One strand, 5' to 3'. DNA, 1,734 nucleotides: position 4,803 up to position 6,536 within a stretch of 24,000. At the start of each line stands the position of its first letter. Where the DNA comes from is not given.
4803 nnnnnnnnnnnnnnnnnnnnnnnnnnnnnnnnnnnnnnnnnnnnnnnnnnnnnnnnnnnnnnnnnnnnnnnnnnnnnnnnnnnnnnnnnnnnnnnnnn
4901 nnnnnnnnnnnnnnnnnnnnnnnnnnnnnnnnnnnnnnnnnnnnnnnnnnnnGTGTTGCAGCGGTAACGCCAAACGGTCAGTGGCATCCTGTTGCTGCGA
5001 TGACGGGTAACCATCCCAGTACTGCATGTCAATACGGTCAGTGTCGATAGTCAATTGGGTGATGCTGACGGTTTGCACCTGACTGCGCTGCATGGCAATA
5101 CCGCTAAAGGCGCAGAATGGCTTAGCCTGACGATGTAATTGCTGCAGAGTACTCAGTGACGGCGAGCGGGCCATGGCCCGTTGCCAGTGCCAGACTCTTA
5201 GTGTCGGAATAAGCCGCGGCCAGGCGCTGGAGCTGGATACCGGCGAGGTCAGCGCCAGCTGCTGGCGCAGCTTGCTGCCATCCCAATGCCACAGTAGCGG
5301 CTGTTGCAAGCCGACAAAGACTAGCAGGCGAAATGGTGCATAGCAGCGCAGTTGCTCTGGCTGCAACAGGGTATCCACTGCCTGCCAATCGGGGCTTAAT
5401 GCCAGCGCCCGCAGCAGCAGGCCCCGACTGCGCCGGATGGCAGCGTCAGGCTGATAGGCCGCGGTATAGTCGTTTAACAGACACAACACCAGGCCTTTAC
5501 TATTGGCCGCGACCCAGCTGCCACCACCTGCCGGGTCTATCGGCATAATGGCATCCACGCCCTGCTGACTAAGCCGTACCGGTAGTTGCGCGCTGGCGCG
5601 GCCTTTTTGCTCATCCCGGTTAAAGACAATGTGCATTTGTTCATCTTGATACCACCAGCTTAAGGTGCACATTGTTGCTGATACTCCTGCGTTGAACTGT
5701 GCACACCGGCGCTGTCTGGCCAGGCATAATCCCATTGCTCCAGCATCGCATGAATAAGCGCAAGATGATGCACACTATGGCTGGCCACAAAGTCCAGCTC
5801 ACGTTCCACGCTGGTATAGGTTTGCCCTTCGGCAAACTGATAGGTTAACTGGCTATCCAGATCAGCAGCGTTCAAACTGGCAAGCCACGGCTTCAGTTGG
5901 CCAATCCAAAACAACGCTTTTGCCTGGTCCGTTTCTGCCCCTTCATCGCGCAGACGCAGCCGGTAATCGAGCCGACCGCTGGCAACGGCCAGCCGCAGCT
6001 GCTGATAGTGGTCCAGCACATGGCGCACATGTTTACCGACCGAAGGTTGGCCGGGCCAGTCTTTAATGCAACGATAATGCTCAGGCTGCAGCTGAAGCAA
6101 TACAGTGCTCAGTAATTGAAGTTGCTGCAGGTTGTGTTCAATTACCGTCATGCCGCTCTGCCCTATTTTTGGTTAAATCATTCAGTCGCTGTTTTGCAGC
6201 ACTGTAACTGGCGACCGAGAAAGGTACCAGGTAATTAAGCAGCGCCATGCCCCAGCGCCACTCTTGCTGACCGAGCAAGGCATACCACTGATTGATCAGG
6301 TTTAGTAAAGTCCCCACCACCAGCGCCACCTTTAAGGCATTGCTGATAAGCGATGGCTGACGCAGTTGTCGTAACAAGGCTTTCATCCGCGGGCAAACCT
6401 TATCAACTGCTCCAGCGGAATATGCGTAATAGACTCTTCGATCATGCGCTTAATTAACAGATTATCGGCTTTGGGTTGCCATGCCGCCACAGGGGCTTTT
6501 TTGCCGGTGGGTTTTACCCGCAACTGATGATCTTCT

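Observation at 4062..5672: NRDE/TANGO2-family domain fused to a lipid acyltransferase domain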

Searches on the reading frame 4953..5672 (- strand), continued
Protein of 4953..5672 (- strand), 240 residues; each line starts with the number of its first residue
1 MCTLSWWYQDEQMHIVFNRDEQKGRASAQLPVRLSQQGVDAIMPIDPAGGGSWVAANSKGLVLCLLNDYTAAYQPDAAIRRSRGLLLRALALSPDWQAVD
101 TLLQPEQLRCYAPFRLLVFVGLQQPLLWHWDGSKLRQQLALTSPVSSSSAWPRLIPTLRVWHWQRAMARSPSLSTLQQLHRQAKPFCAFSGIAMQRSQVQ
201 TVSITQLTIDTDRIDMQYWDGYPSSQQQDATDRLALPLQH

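Call 95: search_protein_families(library=pfam, proteins=[L172:3282-4418:+, L173:3251-4384:+, L173:6260-6712:+], max_evalue=1)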
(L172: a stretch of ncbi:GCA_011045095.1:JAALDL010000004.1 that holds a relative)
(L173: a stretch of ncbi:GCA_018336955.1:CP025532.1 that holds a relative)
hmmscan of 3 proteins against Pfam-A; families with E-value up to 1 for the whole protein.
L172:3282-4418:+ (378 aa): 4 families
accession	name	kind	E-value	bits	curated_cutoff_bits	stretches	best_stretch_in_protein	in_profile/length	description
PF02222.28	ATP-grasp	-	0.0048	17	27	1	121-183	26-90/179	ATP-grasp domain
PF02786.22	CPSase_L_D2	-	0.031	14.2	19.8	1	114-154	29-67/211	Carbamoyl-phosphate synthase L chain, ATP binding domain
PF07478.18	Dala_Dala_lig_C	-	0.15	12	24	1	107-155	18-66/204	D-ala D-ala ligase C-terminus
PF23826.1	DUF7196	-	0.18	12.5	27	1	135-172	4-40/68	Domain of unknown function (DUF7196)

L173:3251-4384:+ (377 aa): 3 families
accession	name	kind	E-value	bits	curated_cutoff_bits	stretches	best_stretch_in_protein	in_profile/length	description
PF07478.18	Dala_Dala_lig_C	-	0.029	14.3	24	1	96-154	11-66/204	D-ala D-ala ligase C-terminus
PF08443.16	RimK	-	0.049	13.7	21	1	106-165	22-79/188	RimK-like ATP-grasp domain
PF02786.22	CPSase_L_D2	-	0.067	13.1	19.8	1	101-154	17-68/211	Carbamoyl-phosphate synthase L chain, ATP binding domain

L173:6260-6712:+ (150 aa): 1 family
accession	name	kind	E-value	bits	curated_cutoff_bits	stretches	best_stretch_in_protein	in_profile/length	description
PF07291.16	MauE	-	0.0073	17.1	27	1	6-91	4-91/128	Methylamine utilisation protein MauE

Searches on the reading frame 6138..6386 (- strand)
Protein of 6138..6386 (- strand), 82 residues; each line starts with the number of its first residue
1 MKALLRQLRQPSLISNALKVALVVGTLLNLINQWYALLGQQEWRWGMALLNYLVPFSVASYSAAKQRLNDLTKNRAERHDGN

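Call 3: search_protein_families(library=pfam, proteins=[window:6138-6386:-], max_evalue=0.01)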
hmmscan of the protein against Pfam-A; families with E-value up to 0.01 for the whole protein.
window:6138-6386:- (82 aa): 0 families

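Call 4: search_protein_families(library=ncbifam, proteins=[window:6138-6386:-], max_evalue=0.01)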
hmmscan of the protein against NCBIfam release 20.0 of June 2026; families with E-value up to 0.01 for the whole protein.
window:6138-6386:- (82 aa): 1 family
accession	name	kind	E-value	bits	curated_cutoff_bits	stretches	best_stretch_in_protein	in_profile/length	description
NF038050.1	NrtS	subfamily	2.4e-10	40.1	25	1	17-59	2-46/56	nitrate/nitrite transporter NrtS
